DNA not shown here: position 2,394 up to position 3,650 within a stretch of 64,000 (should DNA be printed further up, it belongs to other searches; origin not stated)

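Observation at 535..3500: Split three-gene module: HgdC-type ATPase activase plus two tandem paralogous DUF2229-like partners of unknown substrate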

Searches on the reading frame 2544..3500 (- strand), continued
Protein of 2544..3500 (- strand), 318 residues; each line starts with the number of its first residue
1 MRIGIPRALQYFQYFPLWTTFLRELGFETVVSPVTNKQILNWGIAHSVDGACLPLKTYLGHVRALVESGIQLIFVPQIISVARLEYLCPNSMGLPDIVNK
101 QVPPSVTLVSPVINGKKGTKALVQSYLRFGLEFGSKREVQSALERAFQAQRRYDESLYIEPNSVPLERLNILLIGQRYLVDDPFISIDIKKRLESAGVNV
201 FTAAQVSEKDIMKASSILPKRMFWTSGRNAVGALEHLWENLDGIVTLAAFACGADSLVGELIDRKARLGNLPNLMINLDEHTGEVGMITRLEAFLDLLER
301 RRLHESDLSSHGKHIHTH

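Call 66: search_dna_similar(query=window:2544-3500:-, collection=plasmids, mode=protein, max_rows=30, max_evalue=0.001)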
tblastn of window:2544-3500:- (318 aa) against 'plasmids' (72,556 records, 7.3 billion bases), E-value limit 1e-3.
Records with a match: 11; places in all: 13; records where one place covers at least 80% of the query: 11.
Best place of each record, by identity: <60% 11.
By first word of the organism name: Fusobacterium 2; Listeria 2; Monoglobus 1; Collinsella 1; Paraclostridium 1; Haliovirga 1; Acetoanaerobium 1; Subdoligranulum 1; Brevibacillus 1.
By predicted mobility (MOB-suite, as given by PLSDB): non-mobilizable 11.
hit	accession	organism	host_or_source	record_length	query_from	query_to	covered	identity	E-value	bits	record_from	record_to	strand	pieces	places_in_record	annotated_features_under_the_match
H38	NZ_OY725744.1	Monoglobus pectinilyticus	-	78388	1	301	95%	33.6%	8e-50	184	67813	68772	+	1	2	acyl-CoA dehydratase activase-related protein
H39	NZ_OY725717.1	Collinsella aerofaciens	-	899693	3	317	99%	26.1%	2e-19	96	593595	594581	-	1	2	acyl-CoA dehydratase activase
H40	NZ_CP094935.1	Paraclostridium bifermentans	Homo sapiens,feces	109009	3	295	92%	27.9%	8e-29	124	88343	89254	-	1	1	acyl-CoA dehydratase activase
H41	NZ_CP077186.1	Fusobacterium animalis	Homo sapiens,resected colorectal tumor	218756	2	303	95%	25.2%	1e-13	79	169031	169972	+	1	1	acyl-CoA dehydratase activase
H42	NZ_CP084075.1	Fusobacterium vincentii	-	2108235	2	303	95%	24.5%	8e-14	79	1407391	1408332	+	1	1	none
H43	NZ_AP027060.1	Haliovirga abyssi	-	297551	1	309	97%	22.9%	2e-13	78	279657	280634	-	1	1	acyl-CoA dehydratase activase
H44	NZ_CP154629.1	Acetoanaerobium noterae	cell culture,Sludge of a digestion ...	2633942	3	268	84%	26.3%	2e-15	84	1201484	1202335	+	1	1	none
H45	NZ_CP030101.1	Listeria monocytogenes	Environment,water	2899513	3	280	87%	24.7%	8e-15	82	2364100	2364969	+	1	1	none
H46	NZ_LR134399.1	Listeria monocytogenes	Homo sapiens,Vein blood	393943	3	280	87%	24.3%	2e-14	81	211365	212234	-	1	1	2-hydroxyacyl-CoA dehydratase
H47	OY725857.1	Subdoligranulum variabile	-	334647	3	299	93%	22.7%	3e-6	56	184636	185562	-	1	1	none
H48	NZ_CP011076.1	Brevibacillus laterosporus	Oryza sativa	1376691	1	305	96%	20.8%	7e-5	52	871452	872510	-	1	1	none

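Call 72: find_encoding_contigs(protein=P0147, flank=6000, max_places=1)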
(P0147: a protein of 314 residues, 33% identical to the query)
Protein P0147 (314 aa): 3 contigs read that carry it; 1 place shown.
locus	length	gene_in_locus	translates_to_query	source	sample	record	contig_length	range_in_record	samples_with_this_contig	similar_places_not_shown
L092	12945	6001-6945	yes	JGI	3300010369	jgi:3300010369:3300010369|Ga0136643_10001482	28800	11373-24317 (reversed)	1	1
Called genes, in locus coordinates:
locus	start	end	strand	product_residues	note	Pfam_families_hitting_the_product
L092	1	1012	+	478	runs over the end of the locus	PF02696:SelO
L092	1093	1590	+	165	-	PF01899:MNHE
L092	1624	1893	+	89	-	PF04066:MrpF_PhaF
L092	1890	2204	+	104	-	PF03334:PhaG_MnhG_YufB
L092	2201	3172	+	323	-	PF13244:MbhD, PF04039:MnhB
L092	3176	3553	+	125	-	PF00420:Oxidored_q2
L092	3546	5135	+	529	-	PF00361:Proton_antipo_M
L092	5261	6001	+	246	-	PF00106:adh_short, PF08659:KR, PF13561:adh_short_C2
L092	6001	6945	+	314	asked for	PF09989:DUF2229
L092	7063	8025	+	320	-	PF06050:HGD-D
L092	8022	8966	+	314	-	PF01869:BcrAD_BadFG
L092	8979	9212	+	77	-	PF23297:ACP_SdgA_C (weak), PF00550:PP-binding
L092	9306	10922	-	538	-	PF01229:Glyco_hydro_39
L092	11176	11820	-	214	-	PF02368:Big_2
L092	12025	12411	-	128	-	-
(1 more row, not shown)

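Call 73: find_encoding_contigs(protein=P0177, flank=6000, max_places=1)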
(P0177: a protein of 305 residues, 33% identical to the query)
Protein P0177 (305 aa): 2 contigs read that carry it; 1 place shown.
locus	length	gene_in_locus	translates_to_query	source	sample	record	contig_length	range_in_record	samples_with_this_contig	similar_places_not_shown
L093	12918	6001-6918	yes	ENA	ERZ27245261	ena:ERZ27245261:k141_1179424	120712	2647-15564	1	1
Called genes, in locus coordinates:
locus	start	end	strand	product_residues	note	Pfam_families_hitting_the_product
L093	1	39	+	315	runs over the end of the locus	PF01336:tRNA_anti-codon, PF01966:HD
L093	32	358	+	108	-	-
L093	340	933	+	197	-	-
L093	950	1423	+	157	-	PF00583:Acetyltransf_1, PF13508:Acetyltransf_7 (weak)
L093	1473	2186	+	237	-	PF10706:Aminoglyc_resit (weak)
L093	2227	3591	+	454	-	PF01938:TRAM, PF05958:tRNA_U5-meth_tr, PF02475:TRM5-TYW2_MTfase (weak), PF06325:PrmA (weak), PF09445:Methyltransf_15 (weak), PF13649:Methyltransf_25 (weak), PF13847:Methyltransf_31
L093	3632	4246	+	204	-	PF19789:DUF6273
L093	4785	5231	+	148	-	PF22381:Staph_reg_Sar_Rot (weak), PF12802:MarR_2, PF01047:MarR, PF13601:HTH_34, PF13463:HTH_27 (weak)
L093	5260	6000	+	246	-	PF00106:adh_short, PF08659:KR, PF13561:adh_short_C2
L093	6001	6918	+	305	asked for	PF09989:DUF2229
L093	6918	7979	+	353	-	PF09989:DUF2229 (faint), PF06050:HGD-D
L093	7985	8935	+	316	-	PF01869:BcrAD_BadFG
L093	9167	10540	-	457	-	PF00395:SLH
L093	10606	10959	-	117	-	-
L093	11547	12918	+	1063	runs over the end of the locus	PF00395:SLH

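Call 82: search_solved_structures(query=A1, max_evalue=1, show_alignments=3)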
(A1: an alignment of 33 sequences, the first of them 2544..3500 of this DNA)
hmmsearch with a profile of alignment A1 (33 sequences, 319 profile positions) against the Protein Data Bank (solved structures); distinct sequences matched with E-value up to 1: 4.
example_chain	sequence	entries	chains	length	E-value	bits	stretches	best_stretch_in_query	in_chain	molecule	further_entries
7yyl_C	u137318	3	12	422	1.1e-07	34.8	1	245-312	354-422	Dehydratase family protein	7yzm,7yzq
6eno_A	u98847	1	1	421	2.4e-07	33.6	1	245-311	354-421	Dehydratase family protein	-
3o3m_B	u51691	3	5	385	0.00022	23.8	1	248-312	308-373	beta subunit 2-hydroxyacyl-CoA dehydratase | beta-subunit 2-hydroxyacyl-CoA dehydratase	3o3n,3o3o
9o19_X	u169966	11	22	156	0.81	12.2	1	86-174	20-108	ATP synthase subunit b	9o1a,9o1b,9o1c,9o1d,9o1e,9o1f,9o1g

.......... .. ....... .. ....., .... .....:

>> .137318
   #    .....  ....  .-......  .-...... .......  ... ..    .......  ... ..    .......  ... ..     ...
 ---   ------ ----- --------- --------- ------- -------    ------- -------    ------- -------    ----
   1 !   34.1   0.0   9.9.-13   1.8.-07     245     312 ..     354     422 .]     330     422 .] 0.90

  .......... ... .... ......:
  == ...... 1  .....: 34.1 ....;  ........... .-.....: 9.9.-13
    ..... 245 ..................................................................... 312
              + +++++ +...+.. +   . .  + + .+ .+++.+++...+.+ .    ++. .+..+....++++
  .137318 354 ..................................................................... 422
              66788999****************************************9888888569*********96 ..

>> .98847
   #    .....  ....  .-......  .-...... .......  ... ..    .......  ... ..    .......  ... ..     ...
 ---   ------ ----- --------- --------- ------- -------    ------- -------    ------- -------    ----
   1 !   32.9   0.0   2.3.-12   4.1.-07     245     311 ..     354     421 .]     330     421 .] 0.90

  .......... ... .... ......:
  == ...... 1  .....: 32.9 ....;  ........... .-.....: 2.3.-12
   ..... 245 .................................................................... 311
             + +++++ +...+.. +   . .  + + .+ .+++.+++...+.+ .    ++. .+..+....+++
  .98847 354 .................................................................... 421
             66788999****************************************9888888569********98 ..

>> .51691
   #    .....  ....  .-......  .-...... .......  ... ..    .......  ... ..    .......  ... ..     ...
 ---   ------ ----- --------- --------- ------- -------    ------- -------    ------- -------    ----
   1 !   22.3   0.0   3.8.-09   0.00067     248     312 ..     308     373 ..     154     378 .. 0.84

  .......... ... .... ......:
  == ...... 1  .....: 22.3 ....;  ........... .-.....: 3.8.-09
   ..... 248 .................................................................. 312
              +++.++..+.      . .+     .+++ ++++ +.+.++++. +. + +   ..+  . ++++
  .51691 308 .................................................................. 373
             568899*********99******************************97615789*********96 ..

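Call 84: find_encoding_contigs(protein=P0001, flank=2000, max_places=2)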
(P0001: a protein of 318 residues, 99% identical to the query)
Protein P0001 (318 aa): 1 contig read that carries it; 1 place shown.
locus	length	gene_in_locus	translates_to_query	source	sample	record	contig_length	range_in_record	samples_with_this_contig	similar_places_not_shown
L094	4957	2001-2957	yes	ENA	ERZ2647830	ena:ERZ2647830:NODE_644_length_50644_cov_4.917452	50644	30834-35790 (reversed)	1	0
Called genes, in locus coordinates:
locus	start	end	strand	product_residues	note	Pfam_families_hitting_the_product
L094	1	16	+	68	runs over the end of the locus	PF07311:Dodecin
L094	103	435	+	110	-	PF04020:Phage_holin_4_2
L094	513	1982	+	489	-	PF03323:GerA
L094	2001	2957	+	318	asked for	PF09989:DUF2229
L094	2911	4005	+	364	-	PF09989:DUF2229 (faint)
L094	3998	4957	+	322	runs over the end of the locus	PF01869:BcrAD_BadFG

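Call 97: get_annotated_region(hit=H40, flank=5000)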
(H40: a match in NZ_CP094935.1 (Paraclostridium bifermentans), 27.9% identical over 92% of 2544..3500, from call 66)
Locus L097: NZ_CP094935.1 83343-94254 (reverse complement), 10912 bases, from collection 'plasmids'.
description: Paraclostridium bifermentans strain HD0315_2 plasmid pHD0315_2-2, complete sequence
organism: Paraclostridium bifermentans (NCBI taxid 1490)
taxonomy: Bacteria; Bacillota; Clostridia; Peptostreptococcales; Peptostreptococcaceae; Paraclostridium; Paraclostridium bifermentans
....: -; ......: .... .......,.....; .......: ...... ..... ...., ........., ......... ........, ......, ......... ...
typing (MOB-suite, as given by PLSDB): non-mobilizable
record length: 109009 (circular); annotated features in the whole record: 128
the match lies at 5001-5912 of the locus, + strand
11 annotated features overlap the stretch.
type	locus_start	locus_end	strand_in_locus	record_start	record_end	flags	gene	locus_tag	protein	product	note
CDS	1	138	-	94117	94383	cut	-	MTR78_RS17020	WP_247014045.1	hypothetical protein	-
CDS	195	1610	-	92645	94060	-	nhaC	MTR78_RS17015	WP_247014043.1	Na+/H+ antiporter NhaC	GO:1902600 - proton transmembrane transport [Evidence IEA]; GO:0006814 - sodium ion transport [Evidence IEA]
CDS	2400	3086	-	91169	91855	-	-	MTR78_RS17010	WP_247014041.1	Crp/Fnr family transcriptional regulator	GO:0006355 - regulation of DNA-templated transcription [Evidence IEA]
CDS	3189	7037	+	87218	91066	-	-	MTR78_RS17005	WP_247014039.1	acyl-CoA dehydratase activase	-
CDS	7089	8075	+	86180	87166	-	-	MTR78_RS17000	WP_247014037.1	ABC transporter substrate-binding protein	-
CDS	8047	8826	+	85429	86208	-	-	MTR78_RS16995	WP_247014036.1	ABC transporter permease subunit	GO:0055085 - transmembrane transport [Evidence IEA]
CDS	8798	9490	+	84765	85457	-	-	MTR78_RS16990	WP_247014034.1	ABC transporter ATP-binding protein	-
CDS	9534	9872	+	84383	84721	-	-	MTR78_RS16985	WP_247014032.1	cupin domain-containing protein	-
CDS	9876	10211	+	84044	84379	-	-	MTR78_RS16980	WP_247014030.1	cupin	-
CDS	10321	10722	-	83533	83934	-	-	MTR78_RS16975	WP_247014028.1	hemerythrin domain-containing protein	-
CDS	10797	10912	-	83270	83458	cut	-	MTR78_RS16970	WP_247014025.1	ferredoxin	-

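Call 98: search_protein_representatives(alignment_id=A1)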
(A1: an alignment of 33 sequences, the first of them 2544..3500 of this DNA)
Query: 33 sequences, 319 profile positions. Proteins with E-value up to 0.001 (for the whole library): 4636; up to 1e-10: 3135; up to 1e-30: 1354. The best 150 are listed.
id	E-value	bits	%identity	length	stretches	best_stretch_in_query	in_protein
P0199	9.7e-136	468.7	-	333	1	2-317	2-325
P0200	2.1e-133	461.0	-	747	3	1-317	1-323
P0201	5.1e-124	430.1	-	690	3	2-314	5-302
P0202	1.7e-122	425.2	-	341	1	2-318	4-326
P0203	2.2e-121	421.5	-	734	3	2-317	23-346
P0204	1.6e-120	418.7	-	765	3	2-317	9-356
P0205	2.7e-120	417.9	-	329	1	2-317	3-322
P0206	4.7e-120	417.1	-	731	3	1-316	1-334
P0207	9.0e-120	416.2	-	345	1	2-318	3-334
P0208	8.6e-119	413.0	-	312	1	2-314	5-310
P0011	1.1e-118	412.6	-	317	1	1-317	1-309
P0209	1.3e-118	412.4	-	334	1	2-317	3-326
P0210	2.4e-118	411.5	-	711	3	2-317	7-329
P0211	1.6e-117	408.8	-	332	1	2-316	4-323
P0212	5.0e-117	407.2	-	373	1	2-313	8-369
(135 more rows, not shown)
